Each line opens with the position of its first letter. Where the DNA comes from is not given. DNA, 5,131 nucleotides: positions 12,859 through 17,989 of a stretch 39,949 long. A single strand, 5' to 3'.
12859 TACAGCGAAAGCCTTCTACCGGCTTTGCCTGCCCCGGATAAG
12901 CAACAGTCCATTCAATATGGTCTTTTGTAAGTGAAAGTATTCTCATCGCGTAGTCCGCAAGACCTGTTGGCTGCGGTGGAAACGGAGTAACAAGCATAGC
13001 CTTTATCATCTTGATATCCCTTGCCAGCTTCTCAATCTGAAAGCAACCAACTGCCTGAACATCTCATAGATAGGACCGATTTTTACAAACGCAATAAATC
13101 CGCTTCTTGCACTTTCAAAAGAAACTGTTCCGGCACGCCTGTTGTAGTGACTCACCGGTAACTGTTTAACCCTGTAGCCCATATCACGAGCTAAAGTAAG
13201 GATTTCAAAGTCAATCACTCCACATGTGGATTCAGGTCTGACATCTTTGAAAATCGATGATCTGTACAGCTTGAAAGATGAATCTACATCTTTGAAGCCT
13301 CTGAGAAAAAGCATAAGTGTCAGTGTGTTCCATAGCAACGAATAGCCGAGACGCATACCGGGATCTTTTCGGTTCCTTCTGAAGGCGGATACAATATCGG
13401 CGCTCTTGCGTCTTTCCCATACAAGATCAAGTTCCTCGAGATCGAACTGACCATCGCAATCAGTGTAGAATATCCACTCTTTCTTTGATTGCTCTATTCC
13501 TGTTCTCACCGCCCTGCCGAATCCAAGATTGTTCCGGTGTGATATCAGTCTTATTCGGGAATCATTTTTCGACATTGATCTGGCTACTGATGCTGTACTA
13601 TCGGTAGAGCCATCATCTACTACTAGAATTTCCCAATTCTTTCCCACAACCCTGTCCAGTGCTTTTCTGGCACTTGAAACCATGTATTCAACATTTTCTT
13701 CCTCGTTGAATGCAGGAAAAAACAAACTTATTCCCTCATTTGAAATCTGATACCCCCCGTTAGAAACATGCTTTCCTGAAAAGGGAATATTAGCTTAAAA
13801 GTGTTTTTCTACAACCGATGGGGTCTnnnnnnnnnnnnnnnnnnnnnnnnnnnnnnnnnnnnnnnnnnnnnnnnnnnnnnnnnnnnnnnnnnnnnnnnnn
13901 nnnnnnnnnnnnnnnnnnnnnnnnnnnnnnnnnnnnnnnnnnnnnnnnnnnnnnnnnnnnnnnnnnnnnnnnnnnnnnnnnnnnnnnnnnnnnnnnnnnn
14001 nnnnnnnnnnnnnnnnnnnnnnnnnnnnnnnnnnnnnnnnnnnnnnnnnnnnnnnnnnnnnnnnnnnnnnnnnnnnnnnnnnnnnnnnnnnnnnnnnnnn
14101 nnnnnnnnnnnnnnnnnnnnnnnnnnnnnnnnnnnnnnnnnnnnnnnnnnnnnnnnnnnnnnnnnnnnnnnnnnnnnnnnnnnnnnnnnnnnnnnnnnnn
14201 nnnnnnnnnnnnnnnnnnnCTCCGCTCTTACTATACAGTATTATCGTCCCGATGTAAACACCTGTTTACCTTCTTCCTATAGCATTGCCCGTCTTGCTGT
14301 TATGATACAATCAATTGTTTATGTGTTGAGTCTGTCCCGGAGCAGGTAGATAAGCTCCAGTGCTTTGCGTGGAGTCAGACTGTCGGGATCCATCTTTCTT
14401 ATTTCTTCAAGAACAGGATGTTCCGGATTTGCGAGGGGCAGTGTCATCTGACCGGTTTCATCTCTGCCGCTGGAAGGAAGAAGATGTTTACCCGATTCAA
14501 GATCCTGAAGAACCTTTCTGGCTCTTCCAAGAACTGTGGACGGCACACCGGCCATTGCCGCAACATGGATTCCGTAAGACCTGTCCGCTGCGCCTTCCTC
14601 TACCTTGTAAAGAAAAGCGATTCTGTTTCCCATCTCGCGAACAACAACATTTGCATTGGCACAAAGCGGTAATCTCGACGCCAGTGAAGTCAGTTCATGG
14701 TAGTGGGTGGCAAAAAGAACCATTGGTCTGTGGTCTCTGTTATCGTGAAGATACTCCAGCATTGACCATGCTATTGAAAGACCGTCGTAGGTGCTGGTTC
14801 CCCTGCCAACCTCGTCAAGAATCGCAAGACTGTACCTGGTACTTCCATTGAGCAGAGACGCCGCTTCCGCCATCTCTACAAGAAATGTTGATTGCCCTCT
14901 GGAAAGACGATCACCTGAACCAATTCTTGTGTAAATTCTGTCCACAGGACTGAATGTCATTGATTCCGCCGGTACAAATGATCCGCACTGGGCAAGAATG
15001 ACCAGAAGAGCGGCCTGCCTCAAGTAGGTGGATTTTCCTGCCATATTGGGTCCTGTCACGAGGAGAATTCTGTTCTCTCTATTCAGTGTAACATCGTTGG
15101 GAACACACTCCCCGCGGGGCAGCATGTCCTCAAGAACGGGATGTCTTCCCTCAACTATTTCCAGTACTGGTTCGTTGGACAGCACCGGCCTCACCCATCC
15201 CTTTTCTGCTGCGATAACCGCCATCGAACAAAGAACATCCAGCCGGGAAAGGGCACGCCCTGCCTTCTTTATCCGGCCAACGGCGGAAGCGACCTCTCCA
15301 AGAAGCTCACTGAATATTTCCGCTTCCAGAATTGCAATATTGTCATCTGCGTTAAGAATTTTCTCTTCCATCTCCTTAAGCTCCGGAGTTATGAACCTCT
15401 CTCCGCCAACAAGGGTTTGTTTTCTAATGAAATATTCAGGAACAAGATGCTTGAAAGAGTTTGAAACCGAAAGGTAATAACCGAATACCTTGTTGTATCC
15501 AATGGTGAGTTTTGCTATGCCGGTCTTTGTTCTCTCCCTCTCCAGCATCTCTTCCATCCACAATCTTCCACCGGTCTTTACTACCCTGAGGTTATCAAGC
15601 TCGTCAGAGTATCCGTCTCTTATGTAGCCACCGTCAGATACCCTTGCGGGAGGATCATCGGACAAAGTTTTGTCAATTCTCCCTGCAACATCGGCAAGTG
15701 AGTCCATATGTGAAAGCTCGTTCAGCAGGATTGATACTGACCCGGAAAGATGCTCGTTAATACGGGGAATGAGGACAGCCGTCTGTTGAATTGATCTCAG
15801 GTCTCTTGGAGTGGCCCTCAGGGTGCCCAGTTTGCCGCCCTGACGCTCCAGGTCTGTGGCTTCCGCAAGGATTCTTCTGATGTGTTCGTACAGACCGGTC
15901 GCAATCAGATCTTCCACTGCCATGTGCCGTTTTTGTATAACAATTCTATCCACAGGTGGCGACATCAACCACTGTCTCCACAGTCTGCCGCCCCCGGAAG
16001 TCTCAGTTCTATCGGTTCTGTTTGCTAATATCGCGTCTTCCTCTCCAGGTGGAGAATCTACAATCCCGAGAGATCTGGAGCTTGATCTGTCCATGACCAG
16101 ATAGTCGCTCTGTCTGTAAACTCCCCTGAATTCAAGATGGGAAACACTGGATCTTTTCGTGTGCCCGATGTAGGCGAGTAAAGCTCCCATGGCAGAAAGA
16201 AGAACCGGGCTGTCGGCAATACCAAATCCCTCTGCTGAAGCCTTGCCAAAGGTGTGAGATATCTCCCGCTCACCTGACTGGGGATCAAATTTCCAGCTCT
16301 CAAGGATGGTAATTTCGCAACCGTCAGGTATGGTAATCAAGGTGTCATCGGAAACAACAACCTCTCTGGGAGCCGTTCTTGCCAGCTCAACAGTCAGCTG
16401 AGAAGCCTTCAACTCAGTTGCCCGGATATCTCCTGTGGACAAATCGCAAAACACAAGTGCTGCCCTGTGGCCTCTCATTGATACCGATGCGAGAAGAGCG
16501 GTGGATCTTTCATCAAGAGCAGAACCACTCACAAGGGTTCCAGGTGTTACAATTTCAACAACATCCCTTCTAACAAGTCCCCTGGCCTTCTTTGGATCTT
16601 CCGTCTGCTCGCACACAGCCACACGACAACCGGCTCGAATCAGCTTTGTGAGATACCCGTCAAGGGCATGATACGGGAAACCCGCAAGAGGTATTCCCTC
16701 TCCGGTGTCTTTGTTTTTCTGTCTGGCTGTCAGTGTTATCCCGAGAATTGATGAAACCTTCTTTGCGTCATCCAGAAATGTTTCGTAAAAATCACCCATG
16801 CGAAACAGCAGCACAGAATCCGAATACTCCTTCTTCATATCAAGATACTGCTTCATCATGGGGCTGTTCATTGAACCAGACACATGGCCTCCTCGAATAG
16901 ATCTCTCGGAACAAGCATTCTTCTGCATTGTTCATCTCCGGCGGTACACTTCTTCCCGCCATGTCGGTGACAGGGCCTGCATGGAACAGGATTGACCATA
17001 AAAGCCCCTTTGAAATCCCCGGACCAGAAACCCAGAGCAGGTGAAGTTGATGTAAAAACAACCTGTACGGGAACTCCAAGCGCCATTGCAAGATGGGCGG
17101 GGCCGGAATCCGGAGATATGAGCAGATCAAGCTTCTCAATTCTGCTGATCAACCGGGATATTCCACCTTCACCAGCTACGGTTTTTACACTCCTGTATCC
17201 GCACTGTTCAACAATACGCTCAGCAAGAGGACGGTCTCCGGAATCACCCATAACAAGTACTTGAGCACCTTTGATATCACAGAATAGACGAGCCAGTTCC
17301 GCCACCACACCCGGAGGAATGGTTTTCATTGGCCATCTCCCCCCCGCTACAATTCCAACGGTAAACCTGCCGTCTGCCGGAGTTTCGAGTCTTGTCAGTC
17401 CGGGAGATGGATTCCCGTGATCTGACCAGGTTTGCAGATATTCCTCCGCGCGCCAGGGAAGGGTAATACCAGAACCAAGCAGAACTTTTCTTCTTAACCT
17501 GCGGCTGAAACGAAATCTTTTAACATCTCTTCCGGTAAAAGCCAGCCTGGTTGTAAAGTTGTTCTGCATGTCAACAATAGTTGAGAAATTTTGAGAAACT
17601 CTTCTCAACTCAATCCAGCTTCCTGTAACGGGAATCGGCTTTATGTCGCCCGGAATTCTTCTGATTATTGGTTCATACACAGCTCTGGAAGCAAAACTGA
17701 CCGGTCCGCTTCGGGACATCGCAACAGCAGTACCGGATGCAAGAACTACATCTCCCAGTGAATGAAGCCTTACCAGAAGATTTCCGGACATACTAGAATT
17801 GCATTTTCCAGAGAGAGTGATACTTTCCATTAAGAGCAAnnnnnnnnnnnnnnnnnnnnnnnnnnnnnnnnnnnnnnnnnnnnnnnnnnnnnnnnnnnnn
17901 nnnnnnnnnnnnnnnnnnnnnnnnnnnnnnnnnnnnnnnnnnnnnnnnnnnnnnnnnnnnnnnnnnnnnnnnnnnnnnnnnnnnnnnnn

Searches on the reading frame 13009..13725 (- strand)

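Call 51: search_protein_families(library=pfam, proteins=[window:13009-13725:-], max_evalue=0.00001)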
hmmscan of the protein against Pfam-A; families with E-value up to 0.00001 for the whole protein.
window:13009-13725:- (239 aa): 2 families
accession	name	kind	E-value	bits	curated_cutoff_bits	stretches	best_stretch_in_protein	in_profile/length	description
PF00535.33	Glycos_transf_2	-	6.3e-27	95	23.3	1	4-162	5-167/168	Glycosyl transferase family 2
PF10111.15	Glyco_tranf_2_2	-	9.6e-06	25.7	27.3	0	8-98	9-98/276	Glycosyltransferase like family 2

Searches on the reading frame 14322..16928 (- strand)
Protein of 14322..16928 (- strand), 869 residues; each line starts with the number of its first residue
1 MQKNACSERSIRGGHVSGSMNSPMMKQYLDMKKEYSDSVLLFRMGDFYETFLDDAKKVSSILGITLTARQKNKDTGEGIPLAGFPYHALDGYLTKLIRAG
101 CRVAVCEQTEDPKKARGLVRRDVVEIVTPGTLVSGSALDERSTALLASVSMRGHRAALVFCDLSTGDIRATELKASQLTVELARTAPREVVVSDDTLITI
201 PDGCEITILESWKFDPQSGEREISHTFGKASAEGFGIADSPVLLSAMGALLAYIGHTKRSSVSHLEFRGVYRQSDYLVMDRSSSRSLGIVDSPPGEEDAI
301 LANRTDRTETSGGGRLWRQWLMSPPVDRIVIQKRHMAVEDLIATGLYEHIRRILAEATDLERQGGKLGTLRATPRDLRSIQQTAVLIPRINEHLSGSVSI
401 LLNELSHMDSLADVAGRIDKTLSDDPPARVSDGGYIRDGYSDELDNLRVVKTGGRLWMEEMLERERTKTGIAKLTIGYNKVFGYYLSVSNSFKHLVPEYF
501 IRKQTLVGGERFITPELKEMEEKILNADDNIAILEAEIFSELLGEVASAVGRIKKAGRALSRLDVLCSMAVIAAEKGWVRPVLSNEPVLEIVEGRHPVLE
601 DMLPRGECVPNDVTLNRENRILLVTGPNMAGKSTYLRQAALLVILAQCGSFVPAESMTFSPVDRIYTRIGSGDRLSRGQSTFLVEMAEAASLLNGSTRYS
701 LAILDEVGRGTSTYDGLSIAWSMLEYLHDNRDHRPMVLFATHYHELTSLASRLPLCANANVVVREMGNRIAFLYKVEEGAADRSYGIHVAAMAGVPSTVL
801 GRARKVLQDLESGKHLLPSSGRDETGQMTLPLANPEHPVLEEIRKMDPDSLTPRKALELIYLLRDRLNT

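Call 51: search_protein_families(library=pfam, proteins=[window:14322-16928:-], max_evalue=0.00001)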
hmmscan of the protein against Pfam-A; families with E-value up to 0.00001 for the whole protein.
window:14322-16928:- (869 aa): 5 families
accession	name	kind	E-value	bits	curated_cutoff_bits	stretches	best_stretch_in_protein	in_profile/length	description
PF00488.27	MutS_V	-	2.3e-76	256.4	30.2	1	623-811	2-188/188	MutS domain V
PF01624.25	MutS_I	-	7.5e-42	142.5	20.6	1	23-134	2-111/113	MutS domain I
PF05192.23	MutS_III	-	3.5e-32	112.7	34.1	1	284-570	3-194/194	MutS domain III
PF05190.23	MutS_IV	-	9.5e-27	93.6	22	1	439-529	1-91/92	MutS family domain IV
PF05188.22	MutS_II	-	5.6e-22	79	25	1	145-266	2-133/133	MutS domain II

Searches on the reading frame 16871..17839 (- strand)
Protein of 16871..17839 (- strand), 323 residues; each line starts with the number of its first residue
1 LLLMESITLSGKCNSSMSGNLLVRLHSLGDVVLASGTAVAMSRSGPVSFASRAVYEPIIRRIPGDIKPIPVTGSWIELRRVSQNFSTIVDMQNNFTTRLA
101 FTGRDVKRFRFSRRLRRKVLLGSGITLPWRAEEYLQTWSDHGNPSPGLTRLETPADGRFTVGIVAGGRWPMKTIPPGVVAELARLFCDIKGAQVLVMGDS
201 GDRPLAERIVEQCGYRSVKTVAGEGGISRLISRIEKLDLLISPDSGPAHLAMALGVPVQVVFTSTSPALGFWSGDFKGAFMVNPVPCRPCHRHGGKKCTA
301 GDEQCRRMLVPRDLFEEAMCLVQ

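Call 51: search_protein_families(library=pfam, proteins=[window:16871-17839:-], max_evalue=0.00001)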
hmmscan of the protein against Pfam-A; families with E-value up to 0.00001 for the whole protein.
window:16871-17839:- (323 aa): 1 family
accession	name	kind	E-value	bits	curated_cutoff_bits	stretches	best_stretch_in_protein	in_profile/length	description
PF01075.23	Glyco_transf_9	-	1.7e-13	50.9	22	1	153-268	99-215/247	Glycosyltransferase family 9 (heptosyltransferase)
